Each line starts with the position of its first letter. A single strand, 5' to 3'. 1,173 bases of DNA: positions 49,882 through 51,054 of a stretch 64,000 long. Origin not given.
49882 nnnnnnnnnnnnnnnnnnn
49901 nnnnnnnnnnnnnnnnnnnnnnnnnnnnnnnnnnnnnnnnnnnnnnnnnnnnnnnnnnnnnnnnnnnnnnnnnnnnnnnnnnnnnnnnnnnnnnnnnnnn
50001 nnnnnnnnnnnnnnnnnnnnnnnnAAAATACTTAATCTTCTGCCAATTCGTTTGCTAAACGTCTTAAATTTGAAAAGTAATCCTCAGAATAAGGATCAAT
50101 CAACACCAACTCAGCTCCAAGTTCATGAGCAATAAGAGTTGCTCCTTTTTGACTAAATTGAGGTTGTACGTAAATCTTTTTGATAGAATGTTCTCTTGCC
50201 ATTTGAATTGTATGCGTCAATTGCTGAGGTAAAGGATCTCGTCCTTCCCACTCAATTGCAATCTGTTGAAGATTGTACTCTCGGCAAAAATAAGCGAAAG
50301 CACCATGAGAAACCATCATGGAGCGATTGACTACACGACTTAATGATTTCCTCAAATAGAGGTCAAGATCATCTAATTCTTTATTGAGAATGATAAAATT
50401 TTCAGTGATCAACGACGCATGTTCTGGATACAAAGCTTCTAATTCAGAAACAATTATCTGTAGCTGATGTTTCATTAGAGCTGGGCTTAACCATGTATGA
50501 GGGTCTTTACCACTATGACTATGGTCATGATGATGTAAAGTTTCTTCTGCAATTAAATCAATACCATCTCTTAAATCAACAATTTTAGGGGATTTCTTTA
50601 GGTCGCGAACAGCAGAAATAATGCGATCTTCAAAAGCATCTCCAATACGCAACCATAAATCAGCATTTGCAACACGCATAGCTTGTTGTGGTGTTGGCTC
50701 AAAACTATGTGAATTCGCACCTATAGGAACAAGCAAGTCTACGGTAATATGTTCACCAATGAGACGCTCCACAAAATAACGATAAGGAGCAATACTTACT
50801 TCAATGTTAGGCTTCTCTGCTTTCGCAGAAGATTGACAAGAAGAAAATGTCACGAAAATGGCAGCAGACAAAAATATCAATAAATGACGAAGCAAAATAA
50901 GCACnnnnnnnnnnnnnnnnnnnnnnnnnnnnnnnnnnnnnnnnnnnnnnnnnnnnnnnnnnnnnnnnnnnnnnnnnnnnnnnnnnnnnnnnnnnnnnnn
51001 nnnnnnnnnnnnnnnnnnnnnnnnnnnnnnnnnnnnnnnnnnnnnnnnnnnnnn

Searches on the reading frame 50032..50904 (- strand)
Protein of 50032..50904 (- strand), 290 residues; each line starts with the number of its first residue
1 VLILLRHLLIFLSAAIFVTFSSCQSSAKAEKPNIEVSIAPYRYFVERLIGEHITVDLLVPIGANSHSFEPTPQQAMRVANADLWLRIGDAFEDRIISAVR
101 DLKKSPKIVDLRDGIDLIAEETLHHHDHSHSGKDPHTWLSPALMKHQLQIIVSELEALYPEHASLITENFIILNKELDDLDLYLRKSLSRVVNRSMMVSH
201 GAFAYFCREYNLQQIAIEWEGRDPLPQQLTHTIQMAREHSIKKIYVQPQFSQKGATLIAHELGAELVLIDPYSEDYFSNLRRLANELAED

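Call 4: search_protein_families(library=pfam, proteins=[window:50032-50904:-], max_evalue=0.01)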
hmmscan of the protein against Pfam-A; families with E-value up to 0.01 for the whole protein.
window:50032-50904:- (290 aa): 1 family
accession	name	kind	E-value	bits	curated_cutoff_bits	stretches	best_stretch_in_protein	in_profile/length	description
PF01297.22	ZnuA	-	1.5e-59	202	29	1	36-289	3-262/263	Zinc-uptake complex component A periplasmic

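Call 15: find_encoding_contigs(protein=window:50032-50904:-, flank=10000, max_places=10)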
Protein window:50032-50904:- (290 aa): 9 contigs read that carry it; 8 places shown.
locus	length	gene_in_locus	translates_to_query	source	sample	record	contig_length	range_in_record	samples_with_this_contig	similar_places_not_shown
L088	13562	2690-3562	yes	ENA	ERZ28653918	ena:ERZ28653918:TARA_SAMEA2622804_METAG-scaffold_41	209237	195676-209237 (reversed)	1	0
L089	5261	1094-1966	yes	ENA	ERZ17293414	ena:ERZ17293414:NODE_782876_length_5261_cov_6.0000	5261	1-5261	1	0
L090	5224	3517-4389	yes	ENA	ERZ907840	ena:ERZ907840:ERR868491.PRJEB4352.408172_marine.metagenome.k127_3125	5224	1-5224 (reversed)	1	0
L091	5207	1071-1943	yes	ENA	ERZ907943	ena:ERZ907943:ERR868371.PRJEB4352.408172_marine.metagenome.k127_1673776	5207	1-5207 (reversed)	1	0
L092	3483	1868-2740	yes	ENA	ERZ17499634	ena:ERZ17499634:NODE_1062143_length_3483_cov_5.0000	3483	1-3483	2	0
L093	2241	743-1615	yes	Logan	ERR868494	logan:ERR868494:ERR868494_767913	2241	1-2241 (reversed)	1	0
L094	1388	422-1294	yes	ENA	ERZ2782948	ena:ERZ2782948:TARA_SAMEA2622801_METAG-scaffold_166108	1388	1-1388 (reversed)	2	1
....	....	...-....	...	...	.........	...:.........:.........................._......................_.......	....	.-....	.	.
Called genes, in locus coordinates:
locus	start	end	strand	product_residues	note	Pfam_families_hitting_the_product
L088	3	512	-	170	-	?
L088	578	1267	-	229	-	PF03887:YfbU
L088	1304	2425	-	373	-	PF05136:Phage_portal_2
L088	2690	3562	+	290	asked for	PF01297:ZnuA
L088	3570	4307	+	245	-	PF00005:ABC_tran, PF02463:SMC_N (weak), PF13304:AAA_21 (weak)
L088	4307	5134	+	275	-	PF00950:ABC-3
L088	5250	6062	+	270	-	PF00535:Glycos_transf_2, PF13641:Glyco_tranf_2_3 (weak)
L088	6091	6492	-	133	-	-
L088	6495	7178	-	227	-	-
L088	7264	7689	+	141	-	-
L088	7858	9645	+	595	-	PF00664:ABC_membrane, PF00005:ABC_tran, PF02463:SMC_N (weak)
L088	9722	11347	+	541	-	PF00496:SBP_bac_5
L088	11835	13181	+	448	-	PF07690:MFS_1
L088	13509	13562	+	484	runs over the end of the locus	PF00772:DnaB, PF03796:DnaB_C, PF13481:AAA_25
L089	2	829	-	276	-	?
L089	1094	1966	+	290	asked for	PF01297:ZnuA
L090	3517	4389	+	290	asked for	PF01297:ZnuA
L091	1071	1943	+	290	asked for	PF01297:ZnuA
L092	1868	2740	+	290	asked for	PF01297:ZnuA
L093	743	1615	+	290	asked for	PF01297:ZnuA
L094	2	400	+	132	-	?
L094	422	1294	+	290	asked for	PF01297:ZnuA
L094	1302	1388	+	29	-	?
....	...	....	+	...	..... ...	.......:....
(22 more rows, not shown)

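Call 51: search_protein_families(library=phrogs, proteins=[L151:315-917:+, L151:956-1345:+, L151:1347-2165:+, L151:2169-2744:+, L151:2756-3802:+, L151:3945-4646:+, L151:4643-6664:+, L151:6647-7657:-, L151:7750-9000:-, L151:8975-9661:-], max_evalue=0.001)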
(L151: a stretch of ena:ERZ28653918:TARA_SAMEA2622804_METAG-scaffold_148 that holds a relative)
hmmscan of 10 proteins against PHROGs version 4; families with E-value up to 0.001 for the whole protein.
L151:315-917:+ (200 aa): 1 family
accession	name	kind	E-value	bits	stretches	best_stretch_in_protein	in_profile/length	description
phrog_1740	-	transcription regulation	2.9e-15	56.8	1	11-174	66-215/567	RNA polymerase sigma factor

L151:956-1345:+ (129 aa): 1 family
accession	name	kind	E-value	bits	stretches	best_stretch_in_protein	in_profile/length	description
phrog_2480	-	unknown function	6.5e-27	95.4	1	7-127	23-147/152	-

L151:1347-2165:+ (272 aa): 2 families
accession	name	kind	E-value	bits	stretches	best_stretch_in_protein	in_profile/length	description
phrog_124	-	DNA, RNA and nucleotide metabolism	5.6e-48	165.2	1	1-269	27-265/382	Sak4-like ssDNA annealing protein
phrog_32843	-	unknown function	1.4e-31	109.7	1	186-263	1-77/90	-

L151:2169-2744:+ (191 aa): 1 family
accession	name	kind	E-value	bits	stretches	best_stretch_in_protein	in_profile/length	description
phrog_2300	-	unknown function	1.2e-28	101.9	1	8-176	32-175/347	-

L151:2756-3802:+ (348 aa): 5 families
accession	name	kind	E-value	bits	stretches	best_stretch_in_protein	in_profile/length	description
phrog_510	-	DNA, RNA and nucleotide metabolism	2.6e-12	47.3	1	17-242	413-633/667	DNA primase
phrog_19299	-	head and packaging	2e-11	44.1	1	28-264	50-295/702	terminase large subunit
phrog_30356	-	DNA, RNA and nucleotide metabolism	1.2e-07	31.2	1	120-275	483-643/823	helicase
phrog_15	-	head and packaging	3.3e-07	30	1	21-241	90-312/1330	terminase large subunit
phrog_36964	-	head and packaging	2.7e-06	26.7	1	22-263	104-337/890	terminase large subunit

L151:3945-4646:+ (233 aa): 4 families
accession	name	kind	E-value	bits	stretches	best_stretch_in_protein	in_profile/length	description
phrog_1990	-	DNA, RNA and nucleotide metabolism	8.6e-71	239.7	1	3-232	16-239/290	Cas4-domain exonuclease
phrog_1706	-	DNA, RNA and nucleotide metabolism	2.6e-11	44.5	1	13-232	38-246/293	CRISPR/Cas system associated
phrog_434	-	DNA, RNA and nucleotide metabolism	2.1e-09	38.1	1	59-196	106-231/372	RecE-like recombination exonuclease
phrog_2506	-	DNA, RNA and nucleotide metabolism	8.4e-09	36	1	14-232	83-337/342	exonuclease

L151:4643-6664:+ (673 aa): 16 families
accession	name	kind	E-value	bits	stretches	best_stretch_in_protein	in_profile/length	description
phrog_239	-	DNA, RNA and nucleotide metabolism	7.7e-63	214.6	1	60-657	51-684/801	DNA primase/helicase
phrog_906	-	DNA, RNA and nucleotide metabolism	4.3e-37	129.3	1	339-572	509-732/872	DNA polymerase/primase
phrog_6088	-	DNA, RNA and nucleotide metabolism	5.2e-29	102.2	1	61-325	23-301/772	DNA primase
phrog_25693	-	unknown function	1.3e-18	67.9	1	321-517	12-208/405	-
phrog_13004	-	unknown function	1.9e-17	64.1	1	29-510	6-278/363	-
phrog_2850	-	unknown function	4.7e-17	63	1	341-548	141-334/465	-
phrog_3123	-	unknown function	3.8e-16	59.8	1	344-526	327-513/583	-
phrog_2597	-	DNA, RNA and nucleotide metabolism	2.9e-12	46.9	1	316-522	329-518/747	DNA primase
phrog_47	-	DNA, RNA and nucleotide metabolism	6.8e-11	42.4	1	167-309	186-322/947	DNA primase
phrog_6012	-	DNA, RNA and nucleotide metabolism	4.7e-09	37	1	345-519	133-294/447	DNA helicase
phrog_510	-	DNA, RNA and nucleotide metabolism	5.4e-09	36.3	1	36-140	19-116/667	DNA primase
phrog_1284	-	unknown function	1.3e-08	35.6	1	334-489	11-148/306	-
phrog_6357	-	unknown function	3.1e-06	27.7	1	347-566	20-208/321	-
phrog_849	-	DNA, RNA and nucleotide metabolism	3.2e-05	24.1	1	177-283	200-310/435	DNA primase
phrog_19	-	DNA, RNA and nucleotide metabolism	5.8e-05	23.1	1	355-489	350-476/621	DnaB-like replicative helicase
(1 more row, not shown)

L151:6647-7657:- (336 aa): 1 family
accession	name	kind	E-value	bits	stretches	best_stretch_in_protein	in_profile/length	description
phrog_25990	-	unknown function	1.7e-101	341.1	1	13-336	59-380/380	-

L151:7750-9000:- (416 aa): 1 family
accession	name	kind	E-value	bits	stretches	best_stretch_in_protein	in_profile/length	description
phrog_21102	-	unknown function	1.1e-137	460.4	1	11-414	2-405/405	-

L151:8975-9661:- (228 aa): 8 families
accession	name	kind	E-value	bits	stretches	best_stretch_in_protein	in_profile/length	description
phrog_4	-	transcription regulation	7.8e-24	85.4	1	81-217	204-338/400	transcriptional repressor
phrog_811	-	DNA, RNA and nucleotide metabolism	1.3e-16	61.4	1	99-216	16-133/140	UmuD-like protein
phrog_3502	-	unknown function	5.3e-15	56.6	1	4-82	36-115/131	-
phrog_8558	-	unknown function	7.6e-15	56.2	1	127-218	18-111/114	-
phrog_24920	-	unknown function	8.3e-12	46.2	1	17-82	4-70/125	-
phrog_362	-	transcription regulation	1.2e-09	39.4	1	16-82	3-70/106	transcriptional repressor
phrog_6201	-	transcription regulation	1.7e-09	38.6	1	128-214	27-114/121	CI-like repressor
phrog_10470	-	DNA, RNA and nucleotide metabolism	1.9e-05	25.4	1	139-214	1-74/79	UmuD-like protein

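Call 55: search_protein_families(library=phrogs, proteins=[L159:227-2116:-, L159:2103-2573:-, L159:2551-3849:-, L159:4041-4310:-, L159:4289-4543:-, L159:4521-4988:-, L159:5107-5373:-, L159:5617-6246:+], max_evalue=0.001)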
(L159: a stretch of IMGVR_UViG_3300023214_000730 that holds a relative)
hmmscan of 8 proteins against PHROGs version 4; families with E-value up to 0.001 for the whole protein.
L159:227-2116:- (629 aa): 11 families
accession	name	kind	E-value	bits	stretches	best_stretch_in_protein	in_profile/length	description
phrog_15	-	head and packaging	1.4e-272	909.2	1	10-627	343-980/1330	terminase large subunit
phrog_21311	-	head and packaging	8.6e-77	258.9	1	102-307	1-218/218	terminase large subunit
phrog_3028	-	unknown function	1.8e-48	166.2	1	417-614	3-193/203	-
phrog_16406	-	unknown function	1.1e-41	144.3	1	224-574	13-382/601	-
phrog_675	-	head and packaging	1.3e-34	120.4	1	48-354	42-343/576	terminase large subunit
phrog_3925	-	head and packaging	1.1e-31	110.6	1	6-126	25-141/150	terminase large subunit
phrog_15657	-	unknown function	2.9e-31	109.8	1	293-502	27-228/230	-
phrog_4145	-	head and packaging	5.6e-15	56.2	1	11-198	18-202/209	terminase large subunit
phrog_12876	-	head and packaging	1.8e-05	25.5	0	140-253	32-138/235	terminase large subunit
phrog_23163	-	unknown function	2.1e-05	25.2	1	16-121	18-122/130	-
phrog_12089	-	unknown function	3.2e-05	24.7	1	468-609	45-181/208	-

L159:2103-2573:- (156 aa): 1 family
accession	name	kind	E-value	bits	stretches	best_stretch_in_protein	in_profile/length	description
phrog_57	-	head and packaging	8.3e-25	88.8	1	1-154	10-172/199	terminase small subunit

L159:2551-3849:- (432 aa): 28 families (the best 25 are shown)
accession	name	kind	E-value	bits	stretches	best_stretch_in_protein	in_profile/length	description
phrog_498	-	other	1.4e-151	507.2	1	5-426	24-444/633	DNA methyltransferase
phrog_8071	-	DNA, RNA and nucleotide metabolism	5.1e-54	185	1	11-238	2-232/389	ParB-like partition protein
phrog_620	-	DNA, RNA and nucleotide metabolism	2.5e-47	162.8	1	10-163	3-159/217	ParB-like partition protein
phrog_67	-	other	2.6e-46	160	1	175-413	121-354/743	DNA methyltransferase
phrog_15396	-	DNA, RNA and nucleotide metabolism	1.9e-34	120.7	1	14-147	2-136/258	ParB-like partition nuclease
phrog_3008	-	other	8.8e-31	108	1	324-424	130-233/244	DNA methyltransferase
phrog_940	-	DNA, RNA and nucleotide metabolism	7.7e-30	105.4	1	13-154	3-143/388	nuclease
phrog_23085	-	unknown function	9.9e-29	100.8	1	305-410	4-113/138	-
phrog_930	-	DNA, RNA and nucleotide metabolism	1.5e-24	88.1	1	12-140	3-131/223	ParB-like partition protein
phrog_18056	-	DNA, RNA and nucleotide metabolism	2.6e-19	70.4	1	19-103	6-90/387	ParB-like partition nuclease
phrog_9353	-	unknown function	8e-18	66.2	1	23-233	18-202/245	-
phrog_723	-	DNA, RNA and nucleotide metabolism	3.9e-17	63.8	1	8-201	5-166/223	ParB-like partition protein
phrog_18293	-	other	8.1e-15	55.8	1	327-408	32-113/119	methyltransferase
phrog_4715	-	DNA, RNA and nucleotide metabolism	1.7e-12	47.5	1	5-111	136-248/630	ParB-like partition protein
phrog_6218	-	DNA, RNA and nucleotide metabolism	5.5e-11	43.3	1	15-92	4-86/506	ParB-like partition protein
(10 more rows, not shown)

L159:4041-4310:- (89 aa): 0 families

L159:4289-4543:- (84 aa): 6 families
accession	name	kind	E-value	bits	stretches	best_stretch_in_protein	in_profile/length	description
phrog_474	-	other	5.4e-25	89.8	1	2-83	128-210/274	phosphofructokinase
phrog_1167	-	other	1.3e-19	72.1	1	4-83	4-84/169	phosphofructokinase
phrog_6328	-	unknown function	6.5e-19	70.1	1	2-78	158-236/249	-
phrog_18396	-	unknown function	8.9e-13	49.8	1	2-83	157-244/248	-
phrog_1597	-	unknown function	1.2e-12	49.7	1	13-79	109-175/189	-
phrog_6342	-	unknown function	1.4e-09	39.4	1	15-79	64-128/236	-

L159:4521-4988:- (155 aa): 3 families
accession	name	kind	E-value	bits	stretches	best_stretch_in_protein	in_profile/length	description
phrog_18320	-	unknown function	1.2e-31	110.3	1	41-153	1-128/137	-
phrog_159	-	DNA, RNA and nucleotide metabolism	5.2e-27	95.7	1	5-145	90-245/330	RuvC-like Holliday junction resolvase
phrog_1770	-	DNA, RNA and nucleotide metabolism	2.4e-07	31.9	1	2-153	3-154/158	Holliday junction resolvase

L159:5107-5373:- (88 aa): 0 families

L159:5617-6246:+ (209 aa): 1 family
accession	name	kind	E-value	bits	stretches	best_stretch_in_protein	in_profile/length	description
phrog_1740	-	transcription regulation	2.1e-15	57.2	1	10-184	56-216/567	RNA polymerase sigma factor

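Call 59: search_protein_families(library=phrogs, proteins=[L161:12107-13519:+, L161:13449-14645:+, L161:14642-15013:+, L161:15017-16018:+, L161:16325-16861:+, L161:16858-17382:+, L161:17366-17833:+, L161:18461-19297:+, L161:19301-20509:+], max_evalue=0.001)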
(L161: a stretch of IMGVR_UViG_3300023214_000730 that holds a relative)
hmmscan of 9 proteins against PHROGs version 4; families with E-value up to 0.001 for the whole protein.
L161:12107-13519:+ (470 aa): 4 families
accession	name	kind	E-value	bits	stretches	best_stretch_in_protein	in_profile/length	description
phrog_21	-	head and packaging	4.6e-116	390.1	1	11-465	33-509/1362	portal protein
phrog_537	-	head and packaging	5.6e-70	236.1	1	255-467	1-213/233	portal protein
phrog_27056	-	unknown function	0.00012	22.9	1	22-77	28-83/135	-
phrog_3993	-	unknown function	0.00096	20.1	0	23-70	29-76/195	-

L161:13449-14645:+ (398 aa): 9 families
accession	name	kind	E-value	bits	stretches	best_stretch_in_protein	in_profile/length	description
phrog_53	-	head and packaging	7.1e-88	297.2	1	59-301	60-305/583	head maturation protease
phrog_33023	-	unknown function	6.3e-37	128.5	1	70-351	64-351/507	-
phrog_4759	-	unknown function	9.8e-25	88.5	1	68-192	76-200/209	-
phrog_21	-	head and packaging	4e-14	52.4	1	62-282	549-786/1362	portal protein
phrog_24209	-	unknown function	6.2e-10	39.9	1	96-143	1-48/49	-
phrog_24195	-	unknown function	4.3e-06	27.5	1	237-282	7-52/61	-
phrog_11747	-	unknown function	9.1e-06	26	1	81-181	29-127/290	-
phrog_16406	-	unknown function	1.7e-05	24.7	1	220-290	386-456/601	-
phrog_8940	-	tail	9e-05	23.4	1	236-287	6-57/201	capsid assembly protein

L161:14642-15013:+ (123 aa): 2 families
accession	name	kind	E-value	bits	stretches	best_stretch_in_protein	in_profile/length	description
phrog_49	-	head and packaging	5.2e-24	85.8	1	1-122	3-139/147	head decoration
phrog_3583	-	head and packaging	2.2e-06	28.1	1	32-90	50-111/155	head decoration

L161:15017-16018:+ (333 aa): 1 family
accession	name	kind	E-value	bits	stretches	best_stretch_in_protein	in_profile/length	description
phrog_29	-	head and packaging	4.4e-79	267.7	1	1-331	20-356/439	major head protein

L161:16325-16861:+ (178 aa): 4 families
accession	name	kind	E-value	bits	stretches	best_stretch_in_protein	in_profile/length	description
phrog_27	-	connector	2.4e-28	100.4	1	6-176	11-192/199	tail completion or Neck1 protein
phrog_9077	-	unknown function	0.00051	21.3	0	24-80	17-73/81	-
phrog_8274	-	unknown function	0.00055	20.4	0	31-143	186-317/354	-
phrog_1924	-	tail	0.00067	20.6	1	21-81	17-78/237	minor tail protein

L161:16858-17382:+ (174 aa): 1 family
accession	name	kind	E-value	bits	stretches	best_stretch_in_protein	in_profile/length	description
phrog_1072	-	unknown function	1.8e-55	188.1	1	4-170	6-173/174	-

L161:17366-17833:+ (155 aa): 3 families
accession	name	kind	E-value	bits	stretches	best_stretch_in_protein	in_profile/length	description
phrog_9992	-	tail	1.6e-34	120.5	1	7-138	7-137/228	baseplate assembly protein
phrog_6142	-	tail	6.2e-21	76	1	8-97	9-104/165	baseplate assembly protein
phrog_11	-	tail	4.6e-08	31.5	1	8-128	10-132/1960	baseplate spike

L161:18461-19297:+ (278 aa): 5 families
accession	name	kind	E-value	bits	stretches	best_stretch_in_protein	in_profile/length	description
phrog_4226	-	tail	3e-54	184.8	1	68-272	2-222/228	baseplate protein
phrog_6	-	tail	2.8e-48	165.9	2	95-274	235-406/548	baseplate wedge subunit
phrog_14699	-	unknown function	1.7e-06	28.9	1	220-260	1-41/59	-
phrog_21670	-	unknown function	1.5e-05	25.6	1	50-97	42-89/152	-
phrog_1608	-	tail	5.4e-05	23.7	1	91-270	3-187/192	tail protein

L161:19301-20509:+ (402 aa): 4 families
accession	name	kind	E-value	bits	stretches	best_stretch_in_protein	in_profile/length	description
phrog_17612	-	tail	4.6e-126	422.1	1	4-399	3-401/406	tail protein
phrog_19272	-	unknown function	8.4e-31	108.5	1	2-186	5-197/288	-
phrog_8207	-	unknown function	4e-20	73.3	1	9-187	10-192/368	-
phrog_48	-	tail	4.5e-05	23.7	1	64-138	82-159/478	tail protein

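Call 78: search_protein_families(library=pfam, proteins=[L151:3945-4646:+, L151:10451-11752:+, L151:8975-9661:-, L168:242-529:+, L168:15009-15509:+, L168:14744-15019:+, L168:16336-17004:+, L168:17001-17792:+], max_evalue=0.001)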
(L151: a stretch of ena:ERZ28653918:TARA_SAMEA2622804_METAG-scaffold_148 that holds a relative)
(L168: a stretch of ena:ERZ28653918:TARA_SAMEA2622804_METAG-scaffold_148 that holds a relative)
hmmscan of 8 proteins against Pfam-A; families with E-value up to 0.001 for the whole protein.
L151:3945-4646:+ (233 aa): 0 families

L151:10451-11752:+ (433 aa): 3 families
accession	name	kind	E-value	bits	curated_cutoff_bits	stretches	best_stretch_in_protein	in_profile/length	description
PF00239.26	Resolvase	-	2.9e-37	128.4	23.3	1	5-157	2-145/145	Resolvase, N terminal domain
PF07508.19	Recombinase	-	7.8e-18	65.1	21.1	1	180-273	4-101/102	Recombinase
PF13408.12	Zn_ribbon_recom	-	4.9e-10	40.1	25.3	1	287-348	1-58/58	Recombinase zinc beta ribbon domain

L151:8975-9661:- (228 aa): 2 families
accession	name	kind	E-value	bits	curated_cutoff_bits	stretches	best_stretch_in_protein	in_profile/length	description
PF00717.28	Peptidase_S24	-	4.5e-31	107.4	23.3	1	98-212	2-116/116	Peptidase S24-like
PF01726.22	LexA_DNA_bind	-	3.8e-14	52.6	23.7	1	16-77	3-65/65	LexA DNA binding domain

L168:242-529:+ (95 aa): 1 family
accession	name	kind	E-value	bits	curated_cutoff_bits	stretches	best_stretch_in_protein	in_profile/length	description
PF05488.18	PAAR_motif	-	1.1e-13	51.6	27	1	25-86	14-69/70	PAAR motif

L168:15009-15509:+ (166 aa): 2 families
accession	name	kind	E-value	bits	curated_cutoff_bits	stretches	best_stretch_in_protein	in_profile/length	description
PF05838.17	Glyco_hydro_108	-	1e-22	80.9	21.2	1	14-90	2-85/85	Glycosyl hydrolase 108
PF09374.15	PG_binding_3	-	5.8e-16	58.9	24.6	1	94-164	2-75/76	Predicted Peptidoglycan domain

L168:14744-15019:+ (91 aa): 0 families

L168:16336-17004:+ (222 aa): 2 families
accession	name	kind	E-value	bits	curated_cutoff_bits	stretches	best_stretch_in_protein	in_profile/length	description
PF09209.16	CecR_C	-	7.3e-29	100.8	24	1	89-211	2-124/125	HTH-type transcriptional dual regulator CecR, C-terminal domain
PF00440.29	TetR_N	-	1e-14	54.4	24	1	9-55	1-47/47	Bacterial regulatory proteins, tetR family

L168:17001-17792:+ (263 aa): 4 families
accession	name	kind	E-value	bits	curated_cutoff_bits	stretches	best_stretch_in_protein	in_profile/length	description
PF13437.12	HlyD_3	-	6.7e-13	49.7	22.2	1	155-233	13-96/106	HlyD family secretion protein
PF16576.10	HlyD_D23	-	2.4e-08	34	30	1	30-220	16-188/214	Barrel-sandwich domain of CusB or HlyD membrane-fusion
PF13533.13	Biotin_lipoyl_2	-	0.00013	22.2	29.8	1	36-65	3-32/32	Biotin-lipoyl like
PF24627.1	PUMA_CC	-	0.00045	20.6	30.1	0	109-142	8-41/74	PUMA coiled-coil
